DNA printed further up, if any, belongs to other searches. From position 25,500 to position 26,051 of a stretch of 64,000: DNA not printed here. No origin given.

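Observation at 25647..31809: The same uncharacterised ~70-aa helical domain caps both the Cys-FDH and the co-encoded response regulator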

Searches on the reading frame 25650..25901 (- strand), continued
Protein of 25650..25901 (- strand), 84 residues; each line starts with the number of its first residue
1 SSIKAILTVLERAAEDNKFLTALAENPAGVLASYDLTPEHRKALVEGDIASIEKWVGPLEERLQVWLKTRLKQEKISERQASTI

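Call 59: list_cluster_members(proteins=[P0229, P0285, P0276, P0299, P0268, P0250, P0216, P0215, P0258, P0321])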
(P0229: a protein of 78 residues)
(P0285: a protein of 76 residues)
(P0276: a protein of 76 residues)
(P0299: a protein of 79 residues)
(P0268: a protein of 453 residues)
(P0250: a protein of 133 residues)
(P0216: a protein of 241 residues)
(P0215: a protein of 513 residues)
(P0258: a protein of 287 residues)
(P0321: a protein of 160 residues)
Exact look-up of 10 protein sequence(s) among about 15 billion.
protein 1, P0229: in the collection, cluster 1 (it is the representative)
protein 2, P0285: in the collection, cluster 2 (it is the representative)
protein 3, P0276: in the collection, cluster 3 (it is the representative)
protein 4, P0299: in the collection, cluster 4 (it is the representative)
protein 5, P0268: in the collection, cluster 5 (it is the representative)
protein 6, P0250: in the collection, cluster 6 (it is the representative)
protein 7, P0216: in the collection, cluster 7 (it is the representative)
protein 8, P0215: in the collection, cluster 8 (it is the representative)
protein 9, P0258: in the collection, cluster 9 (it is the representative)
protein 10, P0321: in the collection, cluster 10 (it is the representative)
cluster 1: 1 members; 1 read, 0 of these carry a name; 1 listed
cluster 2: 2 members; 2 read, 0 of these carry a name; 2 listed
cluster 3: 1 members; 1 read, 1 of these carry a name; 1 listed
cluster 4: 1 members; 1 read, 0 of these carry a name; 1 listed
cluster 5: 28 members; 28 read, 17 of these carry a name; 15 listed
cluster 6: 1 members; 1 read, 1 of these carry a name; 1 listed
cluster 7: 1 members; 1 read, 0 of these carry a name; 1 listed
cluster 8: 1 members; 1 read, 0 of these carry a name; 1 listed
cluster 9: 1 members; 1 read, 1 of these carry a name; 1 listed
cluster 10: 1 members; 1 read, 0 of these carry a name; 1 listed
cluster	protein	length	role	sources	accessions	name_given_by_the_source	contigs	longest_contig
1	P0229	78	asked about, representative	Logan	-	-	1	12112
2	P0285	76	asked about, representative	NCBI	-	-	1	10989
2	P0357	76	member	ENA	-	-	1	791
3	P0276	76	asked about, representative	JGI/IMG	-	hypothetical protein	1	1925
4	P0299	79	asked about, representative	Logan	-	-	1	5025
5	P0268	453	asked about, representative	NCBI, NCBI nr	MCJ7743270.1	MAG: formate/nitrite family transporter [Dehalococcoidales bacterium] | formate/nitrite family transporter [Dehalococcoidales bacterium]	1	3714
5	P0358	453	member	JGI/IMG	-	formate transporter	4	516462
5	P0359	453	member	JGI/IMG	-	formate/nitrite transporter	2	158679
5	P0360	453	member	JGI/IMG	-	formate transporter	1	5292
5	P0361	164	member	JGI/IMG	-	hypothetical protein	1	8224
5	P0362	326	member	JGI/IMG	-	formate/nitrite transporter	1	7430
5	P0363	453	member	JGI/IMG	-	formate transporter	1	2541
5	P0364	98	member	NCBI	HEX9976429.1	MAG TPA: hypothetical protein VGA82_04185, partial [Dehalococcoidales bacterium]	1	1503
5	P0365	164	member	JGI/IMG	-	hypothetical protein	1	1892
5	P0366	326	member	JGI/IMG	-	formate/nitrite transporter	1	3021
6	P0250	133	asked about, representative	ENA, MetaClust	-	\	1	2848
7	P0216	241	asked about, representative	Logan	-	-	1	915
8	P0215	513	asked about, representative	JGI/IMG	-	-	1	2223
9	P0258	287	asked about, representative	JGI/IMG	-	glycine cleavage system H lipoate-binding protein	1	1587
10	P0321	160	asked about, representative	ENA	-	-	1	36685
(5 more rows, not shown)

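Call 60: find_encoding_contigs(protein=P0358, flank=10000, max_places=3)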
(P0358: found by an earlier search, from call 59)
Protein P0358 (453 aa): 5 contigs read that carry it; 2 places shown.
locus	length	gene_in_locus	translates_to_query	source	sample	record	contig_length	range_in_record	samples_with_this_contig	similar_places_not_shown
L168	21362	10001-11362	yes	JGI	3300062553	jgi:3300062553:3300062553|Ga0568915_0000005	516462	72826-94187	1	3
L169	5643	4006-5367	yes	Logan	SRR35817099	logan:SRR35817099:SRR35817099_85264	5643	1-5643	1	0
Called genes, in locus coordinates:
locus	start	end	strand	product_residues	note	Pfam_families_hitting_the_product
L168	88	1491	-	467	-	PF02629:CoA_binding, PF13380:CoA_binding_2, PF13607:Succ_CoA_lig, PF19045:Ligase_CoA_2 (weak)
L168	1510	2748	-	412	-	PF00919:UPF0004, PF04055:Radical_SAM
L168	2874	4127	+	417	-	PF00109:ketoacyl-synt, PF02801:Ketoacyl-synt_C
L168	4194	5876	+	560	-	PF01368:DHH, PF02272:DHHA1 (weak), PF17768:RecJ_OB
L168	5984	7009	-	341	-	PF05103:DivIVA (faint)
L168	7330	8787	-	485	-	PF00989:PAS, PF08448:PAS_4, PF13188:PAS_8, PF13426:PAS_9, PF08448:PAS_4, PF13426:PAS_9, PF07730:HisKA_3, PF02518:HATPase_c, +2 more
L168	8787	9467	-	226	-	PF00072:Response_reg, PF08281:Sigma70_r4_2 (weak), PF00196:GerE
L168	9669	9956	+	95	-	PF14407:Frankia_peptide (weak)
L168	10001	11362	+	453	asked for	PF01226:Form_Nir_trans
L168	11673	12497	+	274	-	PF08032:SpoU_sub_bind, PF00588:SpoU_methylase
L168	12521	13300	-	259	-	PF01790:LGT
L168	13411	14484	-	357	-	PF08240:ADH_N, PF16912:Glu_dehyd_C (weak), PF00107:ADH_zinc_N, PF13602:ADH_zinc_N_2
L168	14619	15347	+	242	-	PF02811:PHP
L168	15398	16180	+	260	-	PF00378:ECH_1, PF16113:ECH_2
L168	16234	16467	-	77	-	-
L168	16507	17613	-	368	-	PF00724:Oxidored_FMN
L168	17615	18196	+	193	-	PF02464:CinA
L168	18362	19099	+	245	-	PF01138:RNase_PH, PF03725:RNase_PH_C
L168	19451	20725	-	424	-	PF00171:Aldedh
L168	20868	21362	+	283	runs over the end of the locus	PF00248:Aldo_ket_red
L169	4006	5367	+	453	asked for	PF01226:Form_Nir_trans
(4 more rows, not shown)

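Call 61: find_encoding_contigs(protein=P0285, flank=8000, max_places=3)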
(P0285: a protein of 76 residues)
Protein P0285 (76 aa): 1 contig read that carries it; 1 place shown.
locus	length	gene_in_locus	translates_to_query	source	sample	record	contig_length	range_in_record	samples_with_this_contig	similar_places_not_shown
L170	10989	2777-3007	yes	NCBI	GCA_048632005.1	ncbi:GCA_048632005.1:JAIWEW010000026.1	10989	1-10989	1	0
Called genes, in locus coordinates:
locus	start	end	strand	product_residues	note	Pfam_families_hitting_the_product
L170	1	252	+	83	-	?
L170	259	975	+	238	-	PF02683:DsbD_TM, PF13386:DsbD_2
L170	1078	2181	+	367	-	PF01758:SBF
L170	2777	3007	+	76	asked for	-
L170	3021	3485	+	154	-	PF01257:2Fe-2S_thioredx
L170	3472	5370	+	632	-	PF01512:Complex1_51K, PF10589:NADH_4Fe-4S, PF12838:Fer4_7 (weak), PF13187:Fer4_9 (weak), PF13237:Fer4_10, PF14697:Fer4_21 (weak), PF00037:Fer4 (weak), PF12797:Fer4_2 (weak), +1 more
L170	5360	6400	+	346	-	PF13510:Fer2_4, PF12837:Fer4_6 (faint), PF10588:NADH-G_4Fe-4S_3, PF22117:Fer4_Nqo3 (weak), PF12838:Fer4_7, PF00037:Fer4 (weak), PF04879:Molybdop_Fe4S4, PF00384:Molybdopterin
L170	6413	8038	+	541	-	PF00384:Molybdopterin, PF01568:Molydop_binding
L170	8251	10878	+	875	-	PF01624:MutS_I, PF05188:MutS_II, PF05192:MutS_III, PF05190:MutS_IV, PF00488:MutS_V, PF27441:MutS_C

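Call 65: find_encoding_contigs(protein=P0002, flank=8000, max_places=3)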
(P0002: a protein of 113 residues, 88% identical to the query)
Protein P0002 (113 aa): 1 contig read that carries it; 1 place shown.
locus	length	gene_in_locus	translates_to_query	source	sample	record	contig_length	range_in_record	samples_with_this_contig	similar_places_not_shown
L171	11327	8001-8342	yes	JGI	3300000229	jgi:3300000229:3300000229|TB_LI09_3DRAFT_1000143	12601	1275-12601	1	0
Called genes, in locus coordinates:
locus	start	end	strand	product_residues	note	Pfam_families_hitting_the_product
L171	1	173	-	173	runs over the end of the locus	-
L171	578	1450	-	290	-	PF02754:CCG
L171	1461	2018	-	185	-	PF13183:Fer4_8, PF13237:Fer4_10 (faint), PF12838:Fer4_7 (faint), PF13187:Fer4_9 (weak), PF13534:Fer4_17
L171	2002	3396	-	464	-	PF00037:Fer4 (weak), PF12797:Fer4_2 (faint), PF12837:Fer4_6 (faint), PF00037:Fer4 (weak), PF12838:Fer4_7, PF13187:Fer4_9 (weak), PF13237:Fer4_10 (weak), PF14697:Fer4_21 (weak), +2 more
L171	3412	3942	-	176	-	PF07992:Pyr_redox_2 (weak), PF01266:DAO (weak), PF12831:FAD_oxidored (weak), PF13450:NAD_binding_8 (weak)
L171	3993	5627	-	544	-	PF00384:Molybdopterin, PF01568:Molydop_binding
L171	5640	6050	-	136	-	PF04879:Molybdop_Fe4S4, PF00384:Molybdopterin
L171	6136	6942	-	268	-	PF12797:Fer4_2 (faint), PF13183:Fer4_8 (faint), PF00037:Fer4 (weak), PF12837:Fer4_6 (weak)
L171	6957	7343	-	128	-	PF02662:FlpD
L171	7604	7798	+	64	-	-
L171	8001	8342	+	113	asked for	-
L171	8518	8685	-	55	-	-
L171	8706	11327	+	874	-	?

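Call 71: search_protein_families(library=pfam, proteins=[L138:892-1371:+, L136:2608-2973:+, P0237, P0321, P0258, P0215, P0355, L139:6889-7839:+], max_evalue=0.01)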
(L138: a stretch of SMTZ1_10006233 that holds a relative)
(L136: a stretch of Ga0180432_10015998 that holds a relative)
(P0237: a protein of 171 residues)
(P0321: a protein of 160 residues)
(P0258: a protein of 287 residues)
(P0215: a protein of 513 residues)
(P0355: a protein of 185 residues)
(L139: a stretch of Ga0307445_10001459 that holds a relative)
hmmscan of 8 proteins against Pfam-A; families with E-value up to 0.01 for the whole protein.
L138:892-1371:+ (160 aa): 1 family
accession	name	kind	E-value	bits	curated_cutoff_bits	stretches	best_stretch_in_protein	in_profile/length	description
PF14407.11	Frankia_peptide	-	9.2e-06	26.3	48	1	92-148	5-62/63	Ribosomally synthesized peptide prototyped by Frankia Franean1_4349.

L136:2608-2973:+ (122 aa): 1 family
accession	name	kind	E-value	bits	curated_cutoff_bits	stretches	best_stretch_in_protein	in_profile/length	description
PF14407.11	Frankia_peptide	-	2.4e-05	25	48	1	54-109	3-61/63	Ribosomally synthesized peptide prototyped by Frankia Franean1_4349.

P0237 (171 aa): 0 families

P0321 (160 aa): 1 family
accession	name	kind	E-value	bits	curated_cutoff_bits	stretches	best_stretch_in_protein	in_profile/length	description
PF04972.22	BON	-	1.2e-11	45.2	27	1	94-160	2-68/69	BON domain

P0258 (287 aa): 1 family
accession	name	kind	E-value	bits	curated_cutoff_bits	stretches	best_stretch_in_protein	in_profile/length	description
PF01597.25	GCV_H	-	3e-19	69.6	22.2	1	19-128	6-114/122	Glycine cleavage H-protein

P0215 (513 aa): 12 families
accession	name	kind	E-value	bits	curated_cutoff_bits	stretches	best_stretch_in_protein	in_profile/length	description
PF17179.9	Fer4_22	-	5.4e-26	91.7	27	1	208-300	1-94/95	4Fe-4S dicluster domain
PF13534.11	Fer4_17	-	2.5e-08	34.8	22.2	1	173-220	17-57/61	4Fe-4S dicluster domain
PF12838.12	Fer4_7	-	4.3e-08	33.9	27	1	287-301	2-16/52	4Fe-4S dicluster domain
PF00037.32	Fer4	-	3.4e-07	30.2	21.1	2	286-298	7-19/24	4Fe-4S binding domain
PF13237.11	Fer4_10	-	2.9e-06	27.6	25.5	1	286-308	8-22/53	4Fe-4S dicluster domain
PF12797.12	Fer4_2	-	3.7e-06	27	24.5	1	286-299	9-22/22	4Fe-4S binding domain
PF13187.11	Fer4_9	-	6.3e-06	26.6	27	1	208-300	1-50/52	4Fe-4S dicluster domain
PF13183.11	Fer4_8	-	3.1e-05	24.9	27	1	206-300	2-67/68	4Fe-4S dicluster domain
PF12837.12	Fer4_6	-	4.5e-05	23.7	25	1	286-299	8-21/24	4Fe-4S binding domain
PF14697.11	Fer4_21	-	0.00017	22.1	35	0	199-225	31-57/59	4Fe-4S dicluster domain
PF12800.12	Fer4_4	-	0.0016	19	24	0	286-298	3-15/17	4Fe-4S binding domain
PF14407.11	Frankia_peptide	-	0.0074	17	48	0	446-481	5-42/63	Ribosomally synthesized peptide prototyped by Frankia Franean1_4349.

P0355 (185 aa): 1 family
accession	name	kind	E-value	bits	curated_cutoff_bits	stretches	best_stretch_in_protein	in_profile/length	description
PF13786.12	DUF4179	-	0.00047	21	30.1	1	3-50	4-51/94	Domain of unknown function (DUF4179)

L139:6889-7839:+ (317 aa): 1 family
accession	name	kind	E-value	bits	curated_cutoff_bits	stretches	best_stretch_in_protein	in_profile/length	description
PF00072.30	Response_reg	-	1.7e-45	154.2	30.2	2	190-301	1-110/111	Response regulator receiver domain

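Call 80: search_protein_families(library=pfam, proteins=[L105:75-911:+, L105:4123-5253:-, L105:5272-6513:-, L106:19-408:+, L106:4495-5343:+, L106:5354-6259:+, L129:5-802:+, L129:4548-5081:+], max_evalue=0.001)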
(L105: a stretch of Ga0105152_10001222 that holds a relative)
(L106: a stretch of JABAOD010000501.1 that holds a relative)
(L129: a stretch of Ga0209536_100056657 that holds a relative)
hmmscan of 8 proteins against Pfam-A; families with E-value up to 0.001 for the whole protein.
L105:75-911:+ (278 aa): 3 families
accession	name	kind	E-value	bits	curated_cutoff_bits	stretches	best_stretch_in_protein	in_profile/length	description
PF07992.20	Pyr_redox_2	-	2.1e-20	73.7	26.1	1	11-194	123-291/291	Pyridine nucleotide-disulphide oxidoreductase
PF13738.12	Pyr_redox_3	-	1.7e-06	27.9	30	1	30-178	164-305/305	Pyridine nucleotide-disulphide oxidoreductase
PF00070.33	Pyr_redox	-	0.00011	23.1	22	1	32-82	1-49/82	Pyridine nucleotide-disulphide oxidoreductase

L105:4123-5253:- (376 aa): 2 families
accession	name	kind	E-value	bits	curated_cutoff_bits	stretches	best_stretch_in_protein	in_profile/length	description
PF00091.31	Tubulin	-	1.4e-44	153.1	33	1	14-169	1-187/190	Tubulin/FtsZ family, GTPase domain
PF12327.13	FtsZ_C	-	1.3e-35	122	27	1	220-315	1-95/95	FtsZ family, C-terminal domain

L105:5272-6513:- (413 aa): 5 families
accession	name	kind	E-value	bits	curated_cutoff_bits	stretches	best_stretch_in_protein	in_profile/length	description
PF14450.12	FtsA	-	3.1e-50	170.2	31.8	2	210-377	1-127/127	Cell division protein FtsA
PF02491.25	SHS2_FTSA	-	3.2e-31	108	25.4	1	88-165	1-79/79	SHS2 domain inserted in FTSA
PF06723.19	MreB_Mbl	-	1.7e-11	44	27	1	202-353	140-302/327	MreB/Mbl protein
PF06277.17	EutA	-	2.2e-10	40.4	27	1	203-250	139-186/475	Ethanolamine utilisation protein EutA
PF11104.14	PilM_2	-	4.9e-08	32.7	27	1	16-263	1-236/340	Type IV pilus assembly protein PilM;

L106:19-408:+ (129 aa): 0 families

L106:4495-5343:+ (282 aa): 1 family
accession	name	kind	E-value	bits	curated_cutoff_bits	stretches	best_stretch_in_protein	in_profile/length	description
PF02585.22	PIG-L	-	3.8e-10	40.8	28.2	1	39-172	1-127/129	GlcNAc-PI de-N-acetylase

L106:5354-6259:+ (301 aa): 3 families
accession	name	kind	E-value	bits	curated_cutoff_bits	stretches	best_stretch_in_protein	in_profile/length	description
PF00132.30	Hexapep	-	6.1e-14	51.5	27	2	132-166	2-36/36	Bacterial transferase hexapeptide (six repeats)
PF25084.1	LbH_EIF2B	-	1.2e-11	44.9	54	1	140-228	12-99/105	EIF2B subunit epsilon LbH domain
PF24894.1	Hexapep_GlmU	-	0.00069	20.1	23.3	0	152-214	21-81/104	GlmU-like, C-terminal hexapeptide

L129:5-802:+ (265 aa): 2 families
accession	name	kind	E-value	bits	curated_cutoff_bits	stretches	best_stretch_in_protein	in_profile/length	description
PF07992.20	Pyr_redox_2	-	2.7e-15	57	26.1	1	2-165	148-291/291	Pyridine nucleotide-disulphide oxidoreductase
PF00070.33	Pyr_redox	-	0.00023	22.1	22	1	2-72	5-79/82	Pyridine nucleotide-disulphide oxidoreductase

L129:4548-5081:+ (177 aa): 1 family
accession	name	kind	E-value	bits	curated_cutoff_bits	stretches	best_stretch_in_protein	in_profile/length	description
PF00027.35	cNMP_binding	-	2.2e-17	63.2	27.5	1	42-126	3-89/89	Cyclic nucleotide-binding domain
